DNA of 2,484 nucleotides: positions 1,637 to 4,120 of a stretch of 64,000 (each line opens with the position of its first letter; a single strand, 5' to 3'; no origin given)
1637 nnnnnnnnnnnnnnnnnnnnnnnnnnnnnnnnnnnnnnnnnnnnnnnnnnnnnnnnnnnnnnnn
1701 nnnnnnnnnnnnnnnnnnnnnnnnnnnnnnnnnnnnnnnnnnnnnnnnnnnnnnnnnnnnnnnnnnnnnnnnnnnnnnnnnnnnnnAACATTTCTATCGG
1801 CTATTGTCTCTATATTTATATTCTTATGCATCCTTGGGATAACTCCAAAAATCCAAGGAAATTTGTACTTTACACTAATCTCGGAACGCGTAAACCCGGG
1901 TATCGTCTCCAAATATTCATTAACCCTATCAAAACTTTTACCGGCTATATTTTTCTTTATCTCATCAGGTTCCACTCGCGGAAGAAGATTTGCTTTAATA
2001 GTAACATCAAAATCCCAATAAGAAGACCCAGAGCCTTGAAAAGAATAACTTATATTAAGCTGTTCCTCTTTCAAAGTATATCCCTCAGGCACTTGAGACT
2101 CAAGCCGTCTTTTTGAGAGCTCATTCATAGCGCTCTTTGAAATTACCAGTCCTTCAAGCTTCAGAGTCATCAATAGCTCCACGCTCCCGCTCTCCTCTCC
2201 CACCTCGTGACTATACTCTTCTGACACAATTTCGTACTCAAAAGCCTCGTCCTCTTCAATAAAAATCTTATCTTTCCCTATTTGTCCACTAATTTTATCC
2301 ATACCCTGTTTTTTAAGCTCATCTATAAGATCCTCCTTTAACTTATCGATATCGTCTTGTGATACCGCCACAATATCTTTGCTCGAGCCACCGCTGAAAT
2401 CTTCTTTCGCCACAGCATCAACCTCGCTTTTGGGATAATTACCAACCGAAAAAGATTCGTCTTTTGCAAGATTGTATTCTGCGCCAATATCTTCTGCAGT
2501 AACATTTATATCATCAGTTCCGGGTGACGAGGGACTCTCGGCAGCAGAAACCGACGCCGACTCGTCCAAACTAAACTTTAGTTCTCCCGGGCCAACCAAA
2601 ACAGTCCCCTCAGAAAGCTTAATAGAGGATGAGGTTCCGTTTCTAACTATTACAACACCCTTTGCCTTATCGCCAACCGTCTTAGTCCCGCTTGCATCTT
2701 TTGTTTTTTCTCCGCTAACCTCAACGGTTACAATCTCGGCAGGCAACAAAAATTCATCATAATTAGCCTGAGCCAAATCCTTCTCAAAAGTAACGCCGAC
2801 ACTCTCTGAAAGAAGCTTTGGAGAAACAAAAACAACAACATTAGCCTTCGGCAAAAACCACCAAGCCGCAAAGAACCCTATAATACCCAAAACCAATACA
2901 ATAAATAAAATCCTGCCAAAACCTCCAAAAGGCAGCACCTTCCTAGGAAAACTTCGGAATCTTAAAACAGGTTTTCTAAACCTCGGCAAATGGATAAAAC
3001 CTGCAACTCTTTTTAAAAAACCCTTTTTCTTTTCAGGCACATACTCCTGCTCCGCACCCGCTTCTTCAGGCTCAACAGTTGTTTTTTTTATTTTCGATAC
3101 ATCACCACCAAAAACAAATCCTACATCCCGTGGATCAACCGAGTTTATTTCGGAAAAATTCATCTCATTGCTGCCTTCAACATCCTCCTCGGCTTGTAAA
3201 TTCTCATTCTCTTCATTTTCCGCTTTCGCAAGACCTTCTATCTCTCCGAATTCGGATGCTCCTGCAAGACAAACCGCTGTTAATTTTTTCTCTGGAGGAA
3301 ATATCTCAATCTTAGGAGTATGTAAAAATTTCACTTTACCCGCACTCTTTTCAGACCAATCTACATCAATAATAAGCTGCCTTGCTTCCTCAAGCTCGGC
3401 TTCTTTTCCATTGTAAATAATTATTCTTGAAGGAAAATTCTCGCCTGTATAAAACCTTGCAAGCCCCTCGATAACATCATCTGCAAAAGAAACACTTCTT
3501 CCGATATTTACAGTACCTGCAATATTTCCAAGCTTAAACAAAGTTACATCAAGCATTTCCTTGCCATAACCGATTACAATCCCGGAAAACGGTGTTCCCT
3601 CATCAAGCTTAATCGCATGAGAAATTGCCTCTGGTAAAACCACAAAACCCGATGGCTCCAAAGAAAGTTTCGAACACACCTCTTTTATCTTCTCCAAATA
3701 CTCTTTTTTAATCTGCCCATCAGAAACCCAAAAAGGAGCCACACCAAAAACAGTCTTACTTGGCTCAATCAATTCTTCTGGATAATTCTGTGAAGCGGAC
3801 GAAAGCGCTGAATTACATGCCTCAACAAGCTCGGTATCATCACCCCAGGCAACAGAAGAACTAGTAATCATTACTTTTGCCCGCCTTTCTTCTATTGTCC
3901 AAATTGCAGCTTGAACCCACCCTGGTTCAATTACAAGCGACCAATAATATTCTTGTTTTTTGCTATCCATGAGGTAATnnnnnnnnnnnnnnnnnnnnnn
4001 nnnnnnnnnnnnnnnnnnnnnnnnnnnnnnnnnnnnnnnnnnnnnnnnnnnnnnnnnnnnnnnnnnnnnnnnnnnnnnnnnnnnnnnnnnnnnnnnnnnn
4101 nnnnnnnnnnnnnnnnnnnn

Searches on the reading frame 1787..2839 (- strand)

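Call 17: search_protein_families(library=pfam, proteins=[window:1787-2839:-], max_evalue=10)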
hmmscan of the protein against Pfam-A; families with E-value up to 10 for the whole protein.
seq(351 aa): 2 families
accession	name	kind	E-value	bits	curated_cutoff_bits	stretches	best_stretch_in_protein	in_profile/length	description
PF04865.19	Baseplate_J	-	5e-05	23.1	21.1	1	58-152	22-110/255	Baseplate J-like protein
PF22151.2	Fer4_NDSU1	-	0.049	13.6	23.8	1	319-349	15-45/51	NADH-ubiquinone oxidoreductase NDSU1/NuoG-like, 4Fe-4S domain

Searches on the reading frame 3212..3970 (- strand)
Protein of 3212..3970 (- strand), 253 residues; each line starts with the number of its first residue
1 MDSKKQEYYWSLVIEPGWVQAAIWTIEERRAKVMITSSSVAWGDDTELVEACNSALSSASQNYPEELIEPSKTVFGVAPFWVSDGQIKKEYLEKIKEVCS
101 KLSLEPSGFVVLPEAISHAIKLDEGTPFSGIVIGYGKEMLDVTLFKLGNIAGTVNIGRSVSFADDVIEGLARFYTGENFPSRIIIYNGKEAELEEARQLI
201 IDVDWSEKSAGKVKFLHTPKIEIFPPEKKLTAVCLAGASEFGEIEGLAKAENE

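Call 17: search_protein_families(library=pfam, proteins=[window:3212-3970:-], max_evalue=10)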
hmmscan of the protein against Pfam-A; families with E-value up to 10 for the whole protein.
seq(253 aa): 0 families

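Call 18: search_solved_structures(query=window:3212-3970:-, max_evalue=10)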
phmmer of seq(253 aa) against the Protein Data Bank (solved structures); distinct sequences matched with E-value up to 10: 1.
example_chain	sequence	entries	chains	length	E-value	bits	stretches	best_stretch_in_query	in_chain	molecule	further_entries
8eaw_a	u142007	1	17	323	1.2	12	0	39-62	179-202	Capsid protein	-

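Call 41: search_protein_representatives(protein=window:3212-3970:-)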
Query: 253 residues. Proteins with E-value up to 0.001 (for the whole library): 1252; up to 1e-10: 966; up to 1e-30: 248. The best 150 are listed.
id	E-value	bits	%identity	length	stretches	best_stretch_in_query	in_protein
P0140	2.7e-89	315.5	57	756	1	4-246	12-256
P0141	2.8e-89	315.4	58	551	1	6-251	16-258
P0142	5.3e-87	308.0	54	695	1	3-248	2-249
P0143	6.3e-87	307.7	58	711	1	5-246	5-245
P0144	1.0e-86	307.0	54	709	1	3-247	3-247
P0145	1.1e-86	306.9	56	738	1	2-252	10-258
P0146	2.2e-85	302.7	48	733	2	4-251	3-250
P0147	5.7e-85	301.3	53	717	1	6-251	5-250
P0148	8.5e-85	300.7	55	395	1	5-248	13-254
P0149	7.6e-84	297.6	56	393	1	6-244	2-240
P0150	2.6e-83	295.9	54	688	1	6-248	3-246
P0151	2.7e-82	292.5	54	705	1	3-244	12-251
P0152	3.4e-82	292.2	59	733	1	7-242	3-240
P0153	5.2e-82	291.6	55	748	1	3-244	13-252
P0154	6.1e-82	291.4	56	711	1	7-247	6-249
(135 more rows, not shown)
